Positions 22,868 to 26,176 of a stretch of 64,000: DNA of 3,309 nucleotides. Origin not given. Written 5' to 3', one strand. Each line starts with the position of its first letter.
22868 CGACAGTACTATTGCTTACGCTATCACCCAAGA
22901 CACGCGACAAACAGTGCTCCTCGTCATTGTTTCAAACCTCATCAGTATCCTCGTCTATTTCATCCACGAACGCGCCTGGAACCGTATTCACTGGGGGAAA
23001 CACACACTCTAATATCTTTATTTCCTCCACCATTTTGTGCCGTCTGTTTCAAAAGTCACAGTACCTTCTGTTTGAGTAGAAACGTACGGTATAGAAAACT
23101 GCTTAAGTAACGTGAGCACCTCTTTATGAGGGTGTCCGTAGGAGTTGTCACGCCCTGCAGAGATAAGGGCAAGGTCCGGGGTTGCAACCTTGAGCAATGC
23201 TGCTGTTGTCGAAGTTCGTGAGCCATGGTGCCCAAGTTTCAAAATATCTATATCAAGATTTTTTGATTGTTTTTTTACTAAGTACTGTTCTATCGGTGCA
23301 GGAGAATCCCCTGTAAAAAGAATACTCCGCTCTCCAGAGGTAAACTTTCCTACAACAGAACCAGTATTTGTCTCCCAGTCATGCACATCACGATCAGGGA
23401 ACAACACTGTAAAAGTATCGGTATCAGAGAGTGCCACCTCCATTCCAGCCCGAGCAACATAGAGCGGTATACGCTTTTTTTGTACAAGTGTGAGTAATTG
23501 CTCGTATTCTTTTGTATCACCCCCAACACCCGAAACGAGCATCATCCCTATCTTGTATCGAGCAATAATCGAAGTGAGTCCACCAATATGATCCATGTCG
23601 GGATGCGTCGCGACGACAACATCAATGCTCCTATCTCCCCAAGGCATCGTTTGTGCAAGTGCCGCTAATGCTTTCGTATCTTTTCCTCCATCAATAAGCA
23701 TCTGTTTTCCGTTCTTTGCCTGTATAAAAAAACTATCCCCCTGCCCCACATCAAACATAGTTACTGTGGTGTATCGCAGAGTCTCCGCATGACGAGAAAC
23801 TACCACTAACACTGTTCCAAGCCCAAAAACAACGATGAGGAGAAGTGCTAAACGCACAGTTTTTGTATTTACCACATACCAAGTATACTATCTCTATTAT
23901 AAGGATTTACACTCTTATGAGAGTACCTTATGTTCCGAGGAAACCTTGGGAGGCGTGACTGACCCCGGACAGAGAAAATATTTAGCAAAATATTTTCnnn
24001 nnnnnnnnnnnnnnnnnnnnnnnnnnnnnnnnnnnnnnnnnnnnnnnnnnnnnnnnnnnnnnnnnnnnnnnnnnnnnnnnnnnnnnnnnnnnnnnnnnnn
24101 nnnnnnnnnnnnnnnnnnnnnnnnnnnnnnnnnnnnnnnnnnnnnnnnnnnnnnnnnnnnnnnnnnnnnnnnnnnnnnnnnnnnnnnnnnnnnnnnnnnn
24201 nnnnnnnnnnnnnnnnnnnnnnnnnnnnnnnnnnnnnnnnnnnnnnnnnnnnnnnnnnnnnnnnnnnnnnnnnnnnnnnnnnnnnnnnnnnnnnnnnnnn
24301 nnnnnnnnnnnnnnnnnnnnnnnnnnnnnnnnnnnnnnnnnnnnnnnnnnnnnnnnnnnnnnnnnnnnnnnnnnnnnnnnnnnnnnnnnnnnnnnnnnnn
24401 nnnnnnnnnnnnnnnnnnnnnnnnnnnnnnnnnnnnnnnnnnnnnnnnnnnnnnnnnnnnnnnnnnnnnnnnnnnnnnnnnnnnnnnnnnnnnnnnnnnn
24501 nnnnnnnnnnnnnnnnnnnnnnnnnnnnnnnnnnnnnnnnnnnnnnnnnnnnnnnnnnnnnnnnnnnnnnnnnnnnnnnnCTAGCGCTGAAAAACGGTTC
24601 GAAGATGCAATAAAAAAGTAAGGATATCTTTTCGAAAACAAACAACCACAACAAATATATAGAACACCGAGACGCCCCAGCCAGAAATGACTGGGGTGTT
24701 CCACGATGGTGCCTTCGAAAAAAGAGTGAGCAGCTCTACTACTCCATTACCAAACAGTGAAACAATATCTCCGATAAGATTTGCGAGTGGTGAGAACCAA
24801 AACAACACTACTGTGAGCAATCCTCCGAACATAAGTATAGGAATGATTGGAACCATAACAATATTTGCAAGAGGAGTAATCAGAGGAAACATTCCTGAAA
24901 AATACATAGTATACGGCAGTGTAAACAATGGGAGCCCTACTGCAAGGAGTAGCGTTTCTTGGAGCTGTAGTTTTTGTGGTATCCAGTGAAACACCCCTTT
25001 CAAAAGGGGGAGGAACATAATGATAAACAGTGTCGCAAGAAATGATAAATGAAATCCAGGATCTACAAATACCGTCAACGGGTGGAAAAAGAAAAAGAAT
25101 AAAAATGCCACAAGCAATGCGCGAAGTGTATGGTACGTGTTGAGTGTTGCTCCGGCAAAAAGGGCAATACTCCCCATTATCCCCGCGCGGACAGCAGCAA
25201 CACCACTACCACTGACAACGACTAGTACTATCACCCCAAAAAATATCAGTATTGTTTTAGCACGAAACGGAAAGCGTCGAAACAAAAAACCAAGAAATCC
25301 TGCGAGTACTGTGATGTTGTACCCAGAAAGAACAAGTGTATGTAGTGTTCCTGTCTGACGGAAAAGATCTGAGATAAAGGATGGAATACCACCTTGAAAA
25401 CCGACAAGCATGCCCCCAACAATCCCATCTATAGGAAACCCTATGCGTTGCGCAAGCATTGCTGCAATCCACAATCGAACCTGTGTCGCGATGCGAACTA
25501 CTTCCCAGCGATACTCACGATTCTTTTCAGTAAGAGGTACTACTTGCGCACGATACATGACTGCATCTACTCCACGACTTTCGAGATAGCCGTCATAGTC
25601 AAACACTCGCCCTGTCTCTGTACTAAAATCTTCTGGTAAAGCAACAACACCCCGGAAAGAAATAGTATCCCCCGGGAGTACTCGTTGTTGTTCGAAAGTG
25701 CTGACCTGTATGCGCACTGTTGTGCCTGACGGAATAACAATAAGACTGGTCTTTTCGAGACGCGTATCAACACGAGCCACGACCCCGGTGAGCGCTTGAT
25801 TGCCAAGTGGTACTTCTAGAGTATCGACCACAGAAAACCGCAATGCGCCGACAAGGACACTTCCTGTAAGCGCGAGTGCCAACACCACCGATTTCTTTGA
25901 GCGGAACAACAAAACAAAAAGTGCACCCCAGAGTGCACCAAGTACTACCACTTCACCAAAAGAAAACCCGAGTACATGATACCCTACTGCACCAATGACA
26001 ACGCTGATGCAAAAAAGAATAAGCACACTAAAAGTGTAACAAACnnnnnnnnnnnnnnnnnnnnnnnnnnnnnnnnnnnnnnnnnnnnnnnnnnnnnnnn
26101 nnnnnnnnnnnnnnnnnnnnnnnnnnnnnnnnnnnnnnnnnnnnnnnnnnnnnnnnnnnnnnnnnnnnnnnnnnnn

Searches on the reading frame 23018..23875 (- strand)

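Call 93: search_protein_families(library=pfam, proteins=[window:23018-23875:-], max_evalue=0.001)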
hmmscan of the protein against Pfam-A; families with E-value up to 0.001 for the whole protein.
window:23018-23875:- (285 aa): 3 families
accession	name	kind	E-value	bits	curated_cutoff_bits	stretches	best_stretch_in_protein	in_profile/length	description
PF00753.33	Lactamase_B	-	9.4e-19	68.6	22.7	1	42-241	2-195/196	Metallo-beta-lactamase superfamily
PF12706.13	Lactamase_B_2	-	6e-08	33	27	1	59-194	3-146/200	Beta-lactamase superfamily domain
PF25281.1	MBL_MAP1B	-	9.9e-07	28.5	37.6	1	36-107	21-88/279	MAP1B MBL-like domain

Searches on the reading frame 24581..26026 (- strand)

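Call 93: search_protein_families(library=pfam, proteins=[window:24581-26026:-], max_evalue=0.001)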
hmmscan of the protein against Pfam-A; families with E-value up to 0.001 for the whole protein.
window:24581-26026:- (481 aa): 2 families
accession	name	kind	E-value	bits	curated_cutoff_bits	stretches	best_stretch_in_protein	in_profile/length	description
PF03772.21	Competence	-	1.9e-38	132.8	23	1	206-465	1-266/270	Competence protein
PF13567.11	DUF4131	-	8.6e-06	26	31.6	1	22-161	4-161/165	Domain of unknown function (DUF4131)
